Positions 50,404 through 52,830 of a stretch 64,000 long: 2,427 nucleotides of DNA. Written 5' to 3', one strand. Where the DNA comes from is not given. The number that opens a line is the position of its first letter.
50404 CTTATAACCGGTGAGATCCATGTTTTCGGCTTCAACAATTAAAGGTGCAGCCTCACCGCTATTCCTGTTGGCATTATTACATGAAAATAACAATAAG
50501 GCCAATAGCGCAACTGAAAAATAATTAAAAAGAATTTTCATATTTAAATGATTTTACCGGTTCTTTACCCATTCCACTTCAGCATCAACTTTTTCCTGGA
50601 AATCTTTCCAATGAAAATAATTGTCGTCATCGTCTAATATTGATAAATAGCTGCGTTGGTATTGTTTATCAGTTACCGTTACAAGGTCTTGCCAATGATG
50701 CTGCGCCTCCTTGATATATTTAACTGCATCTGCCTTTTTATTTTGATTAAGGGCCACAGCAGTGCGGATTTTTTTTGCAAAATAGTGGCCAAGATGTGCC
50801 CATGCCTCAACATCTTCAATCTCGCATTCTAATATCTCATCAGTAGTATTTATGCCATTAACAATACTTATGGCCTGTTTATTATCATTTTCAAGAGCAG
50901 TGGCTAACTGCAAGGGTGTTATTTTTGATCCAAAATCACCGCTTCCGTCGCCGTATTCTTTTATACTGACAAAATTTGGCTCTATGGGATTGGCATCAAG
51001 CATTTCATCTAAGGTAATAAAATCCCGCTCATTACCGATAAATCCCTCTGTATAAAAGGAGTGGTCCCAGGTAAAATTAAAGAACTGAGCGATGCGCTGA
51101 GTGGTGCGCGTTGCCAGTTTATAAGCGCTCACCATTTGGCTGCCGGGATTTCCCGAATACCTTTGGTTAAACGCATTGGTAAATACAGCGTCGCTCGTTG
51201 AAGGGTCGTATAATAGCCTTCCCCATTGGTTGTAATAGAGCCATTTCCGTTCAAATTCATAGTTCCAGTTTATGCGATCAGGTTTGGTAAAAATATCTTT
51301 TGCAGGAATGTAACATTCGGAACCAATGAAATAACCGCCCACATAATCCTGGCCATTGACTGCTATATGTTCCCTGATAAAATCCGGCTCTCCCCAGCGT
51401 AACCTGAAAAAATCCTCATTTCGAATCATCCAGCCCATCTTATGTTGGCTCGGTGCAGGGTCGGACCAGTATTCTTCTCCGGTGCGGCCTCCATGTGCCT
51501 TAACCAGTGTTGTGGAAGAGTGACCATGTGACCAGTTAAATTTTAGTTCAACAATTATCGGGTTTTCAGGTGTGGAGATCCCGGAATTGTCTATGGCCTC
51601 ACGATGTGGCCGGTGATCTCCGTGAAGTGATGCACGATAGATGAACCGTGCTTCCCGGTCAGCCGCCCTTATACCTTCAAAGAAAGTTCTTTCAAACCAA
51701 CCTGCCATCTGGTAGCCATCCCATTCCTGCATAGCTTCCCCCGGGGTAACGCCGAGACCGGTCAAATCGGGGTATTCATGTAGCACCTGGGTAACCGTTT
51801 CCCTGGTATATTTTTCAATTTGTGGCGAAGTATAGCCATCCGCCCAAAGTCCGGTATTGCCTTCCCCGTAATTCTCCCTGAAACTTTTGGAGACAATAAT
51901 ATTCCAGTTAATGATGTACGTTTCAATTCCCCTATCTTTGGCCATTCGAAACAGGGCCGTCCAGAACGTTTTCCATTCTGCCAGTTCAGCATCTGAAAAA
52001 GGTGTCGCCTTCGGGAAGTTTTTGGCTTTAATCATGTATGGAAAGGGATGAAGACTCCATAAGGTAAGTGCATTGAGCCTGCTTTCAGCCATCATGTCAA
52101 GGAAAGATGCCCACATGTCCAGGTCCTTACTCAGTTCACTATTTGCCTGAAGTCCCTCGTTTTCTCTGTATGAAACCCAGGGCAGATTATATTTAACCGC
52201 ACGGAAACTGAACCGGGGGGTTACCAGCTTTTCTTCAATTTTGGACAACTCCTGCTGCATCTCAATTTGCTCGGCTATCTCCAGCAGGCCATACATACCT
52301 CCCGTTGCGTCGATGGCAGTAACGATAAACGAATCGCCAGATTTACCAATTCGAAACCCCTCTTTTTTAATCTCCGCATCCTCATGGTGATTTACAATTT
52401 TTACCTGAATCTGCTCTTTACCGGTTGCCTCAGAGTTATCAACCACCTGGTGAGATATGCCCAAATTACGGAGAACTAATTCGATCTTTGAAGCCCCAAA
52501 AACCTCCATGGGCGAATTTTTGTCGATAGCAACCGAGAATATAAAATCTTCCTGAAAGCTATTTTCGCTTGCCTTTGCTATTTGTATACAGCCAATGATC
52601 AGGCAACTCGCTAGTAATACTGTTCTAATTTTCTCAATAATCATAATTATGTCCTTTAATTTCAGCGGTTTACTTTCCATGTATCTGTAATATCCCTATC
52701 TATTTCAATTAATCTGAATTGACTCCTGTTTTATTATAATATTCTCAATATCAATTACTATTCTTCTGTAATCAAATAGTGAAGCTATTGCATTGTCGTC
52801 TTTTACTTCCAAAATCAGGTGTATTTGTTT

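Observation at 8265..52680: Two recurrent uncharacterised enzyme-like modules (A and B) are adjacent twice and fused once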

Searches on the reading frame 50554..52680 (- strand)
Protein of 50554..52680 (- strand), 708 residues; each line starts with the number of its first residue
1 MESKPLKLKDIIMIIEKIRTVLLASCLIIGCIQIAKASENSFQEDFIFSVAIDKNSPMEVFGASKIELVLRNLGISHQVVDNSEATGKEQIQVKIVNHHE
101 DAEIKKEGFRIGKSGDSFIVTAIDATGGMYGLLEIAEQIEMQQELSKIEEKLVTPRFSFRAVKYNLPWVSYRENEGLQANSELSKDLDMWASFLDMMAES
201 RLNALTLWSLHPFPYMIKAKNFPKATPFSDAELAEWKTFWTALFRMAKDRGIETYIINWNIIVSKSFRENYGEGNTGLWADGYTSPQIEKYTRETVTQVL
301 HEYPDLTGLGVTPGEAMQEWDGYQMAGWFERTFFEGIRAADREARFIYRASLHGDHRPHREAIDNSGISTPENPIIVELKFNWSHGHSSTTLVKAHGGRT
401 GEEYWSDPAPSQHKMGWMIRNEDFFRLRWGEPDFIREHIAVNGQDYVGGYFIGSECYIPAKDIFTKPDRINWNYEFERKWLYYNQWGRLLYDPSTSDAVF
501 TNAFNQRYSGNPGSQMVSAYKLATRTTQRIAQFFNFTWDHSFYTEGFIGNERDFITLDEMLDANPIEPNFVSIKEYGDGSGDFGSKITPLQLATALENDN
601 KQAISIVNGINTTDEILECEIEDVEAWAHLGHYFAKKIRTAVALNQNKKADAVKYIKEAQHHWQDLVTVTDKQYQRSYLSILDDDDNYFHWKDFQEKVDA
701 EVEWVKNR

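Call 3: search_protein_families(library=pfam, proteins=[window:50554-52680:-], max_evalue=0.01)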
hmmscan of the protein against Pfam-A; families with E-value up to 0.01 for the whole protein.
window:50554-52680:- (708 aa): 0 families

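Call 9: search_protein_families(library=ncbifam, proteins=[window:50554-52680:-], max_evalue=0.1)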
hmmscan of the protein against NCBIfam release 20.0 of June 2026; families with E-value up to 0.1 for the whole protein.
window:50554-52680:- (708 aa): 1 family
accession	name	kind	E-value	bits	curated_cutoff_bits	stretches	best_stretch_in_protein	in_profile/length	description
NF049878.1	AlphGalctur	equivalog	2.3e-35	121.9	1300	1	53-703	17-709/901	alpha-d-galacturonidase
